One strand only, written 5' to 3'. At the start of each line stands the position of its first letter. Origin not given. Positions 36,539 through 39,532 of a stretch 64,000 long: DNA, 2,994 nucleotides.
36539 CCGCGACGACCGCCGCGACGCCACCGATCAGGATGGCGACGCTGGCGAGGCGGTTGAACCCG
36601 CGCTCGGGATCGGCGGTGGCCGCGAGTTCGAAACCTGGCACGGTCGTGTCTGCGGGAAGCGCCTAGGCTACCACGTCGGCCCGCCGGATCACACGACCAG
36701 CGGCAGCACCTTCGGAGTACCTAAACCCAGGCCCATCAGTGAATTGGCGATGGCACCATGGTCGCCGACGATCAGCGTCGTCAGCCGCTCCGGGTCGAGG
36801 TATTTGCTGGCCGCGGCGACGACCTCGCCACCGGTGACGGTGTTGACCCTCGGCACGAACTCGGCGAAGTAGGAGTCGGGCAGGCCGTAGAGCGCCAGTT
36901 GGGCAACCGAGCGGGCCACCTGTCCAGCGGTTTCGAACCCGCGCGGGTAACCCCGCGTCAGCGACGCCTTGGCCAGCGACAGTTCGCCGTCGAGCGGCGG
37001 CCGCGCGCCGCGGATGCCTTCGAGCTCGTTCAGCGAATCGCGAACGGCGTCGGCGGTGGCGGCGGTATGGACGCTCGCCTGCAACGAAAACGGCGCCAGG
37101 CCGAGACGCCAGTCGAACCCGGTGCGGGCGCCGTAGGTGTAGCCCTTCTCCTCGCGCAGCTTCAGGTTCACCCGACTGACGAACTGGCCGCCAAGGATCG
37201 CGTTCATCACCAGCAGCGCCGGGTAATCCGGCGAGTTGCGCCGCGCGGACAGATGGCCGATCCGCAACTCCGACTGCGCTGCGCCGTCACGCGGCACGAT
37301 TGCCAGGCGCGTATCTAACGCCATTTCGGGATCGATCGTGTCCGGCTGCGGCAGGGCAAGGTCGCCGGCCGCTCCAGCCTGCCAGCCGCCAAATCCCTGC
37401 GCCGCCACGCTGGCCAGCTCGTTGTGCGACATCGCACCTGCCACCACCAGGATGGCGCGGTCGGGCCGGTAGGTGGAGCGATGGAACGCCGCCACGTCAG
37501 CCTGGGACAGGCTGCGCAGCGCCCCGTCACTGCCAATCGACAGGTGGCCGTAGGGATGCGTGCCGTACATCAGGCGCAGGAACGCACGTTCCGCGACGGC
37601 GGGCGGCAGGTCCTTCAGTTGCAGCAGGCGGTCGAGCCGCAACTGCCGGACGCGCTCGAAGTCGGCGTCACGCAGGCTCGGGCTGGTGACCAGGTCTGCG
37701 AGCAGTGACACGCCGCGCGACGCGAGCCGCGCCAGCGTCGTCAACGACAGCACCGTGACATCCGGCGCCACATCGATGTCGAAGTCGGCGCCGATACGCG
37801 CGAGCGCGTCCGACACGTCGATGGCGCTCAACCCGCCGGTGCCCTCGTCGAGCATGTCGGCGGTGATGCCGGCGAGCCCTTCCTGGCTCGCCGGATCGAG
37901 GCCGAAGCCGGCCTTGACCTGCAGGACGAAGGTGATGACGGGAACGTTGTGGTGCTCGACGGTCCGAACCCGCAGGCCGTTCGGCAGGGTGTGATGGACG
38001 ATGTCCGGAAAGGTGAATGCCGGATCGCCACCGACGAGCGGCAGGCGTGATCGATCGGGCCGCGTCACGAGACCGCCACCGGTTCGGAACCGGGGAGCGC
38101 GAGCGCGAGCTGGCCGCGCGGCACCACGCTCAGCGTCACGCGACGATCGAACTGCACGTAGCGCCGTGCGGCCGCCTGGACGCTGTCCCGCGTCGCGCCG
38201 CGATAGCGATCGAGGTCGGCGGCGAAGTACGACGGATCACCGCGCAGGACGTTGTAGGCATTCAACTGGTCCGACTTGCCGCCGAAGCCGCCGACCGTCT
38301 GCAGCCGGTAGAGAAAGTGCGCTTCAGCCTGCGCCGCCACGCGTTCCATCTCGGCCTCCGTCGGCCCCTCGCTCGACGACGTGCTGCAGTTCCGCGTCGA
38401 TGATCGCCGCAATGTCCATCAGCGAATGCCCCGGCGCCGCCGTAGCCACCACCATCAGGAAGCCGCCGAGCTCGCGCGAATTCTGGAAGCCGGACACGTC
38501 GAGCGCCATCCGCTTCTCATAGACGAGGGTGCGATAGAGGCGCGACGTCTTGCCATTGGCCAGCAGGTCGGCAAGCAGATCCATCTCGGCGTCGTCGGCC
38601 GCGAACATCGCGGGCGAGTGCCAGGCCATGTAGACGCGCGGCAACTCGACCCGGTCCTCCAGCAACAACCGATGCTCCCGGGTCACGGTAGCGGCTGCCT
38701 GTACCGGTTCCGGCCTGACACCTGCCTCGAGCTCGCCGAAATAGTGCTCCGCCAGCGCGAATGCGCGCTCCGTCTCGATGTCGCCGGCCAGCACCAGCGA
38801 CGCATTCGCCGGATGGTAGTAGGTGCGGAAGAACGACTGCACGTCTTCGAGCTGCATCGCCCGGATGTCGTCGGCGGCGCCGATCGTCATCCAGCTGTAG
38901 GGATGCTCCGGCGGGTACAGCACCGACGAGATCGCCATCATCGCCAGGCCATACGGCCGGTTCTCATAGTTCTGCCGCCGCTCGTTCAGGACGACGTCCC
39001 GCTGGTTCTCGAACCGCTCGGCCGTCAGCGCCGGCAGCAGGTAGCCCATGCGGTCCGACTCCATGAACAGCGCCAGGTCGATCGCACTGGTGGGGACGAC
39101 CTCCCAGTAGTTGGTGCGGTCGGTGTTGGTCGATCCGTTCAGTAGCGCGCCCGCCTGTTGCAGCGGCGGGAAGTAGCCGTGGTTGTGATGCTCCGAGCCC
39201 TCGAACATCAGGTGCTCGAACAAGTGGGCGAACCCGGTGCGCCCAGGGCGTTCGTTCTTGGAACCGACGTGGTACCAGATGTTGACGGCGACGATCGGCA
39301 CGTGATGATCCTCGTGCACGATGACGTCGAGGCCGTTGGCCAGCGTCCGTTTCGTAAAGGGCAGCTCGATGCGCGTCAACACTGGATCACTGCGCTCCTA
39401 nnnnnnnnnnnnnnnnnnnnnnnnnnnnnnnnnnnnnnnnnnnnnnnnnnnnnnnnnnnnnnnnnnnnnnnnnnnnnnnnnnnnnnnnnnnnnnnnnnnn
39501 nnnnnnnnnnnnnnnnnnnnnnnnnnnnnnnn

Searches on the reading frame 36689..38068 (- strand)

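Call 30: search_protein_families(library=pfam, proteins=[window:36689-38068:-], max_evalue=0.001)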
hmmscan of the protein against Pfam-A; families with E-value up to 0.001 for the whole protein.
window:36689-38068:- (459 aa): 2 families
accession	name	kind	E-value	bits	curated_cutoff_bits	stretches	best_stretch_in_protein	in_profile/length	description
PF05193.26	Peptidase_M16_C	-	1.6e-22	80.7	23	1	187-369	2-180/181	Peptidase M16 inactive domain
PF00675.25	Peptidase_M16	-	1.5e-06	28.6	22.3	1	35-173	3-141/149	Insulinase (Peptidase family M16)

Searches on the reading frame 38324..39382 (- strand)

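Call 30: search_protein_families(library=pfam, proteins=[window:38324-39382:-], max_evalue=0.001)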
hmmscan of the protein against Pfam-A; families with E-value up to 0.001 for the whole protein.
window:38324-39382:- (352 aa): 2 families
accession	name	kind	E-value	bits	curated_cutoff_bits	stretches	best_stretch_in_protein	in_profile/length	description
PF05193.26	Peptidase_M16_C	-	2.3e-27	96.5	23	1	176-339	2-168/181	Peptidase M16 inactive domain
PF00675.25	Peptidase_M16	-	3.1e-14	53.6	22.3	1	20-143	2-123/149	Insulinase (Peptidase family M16)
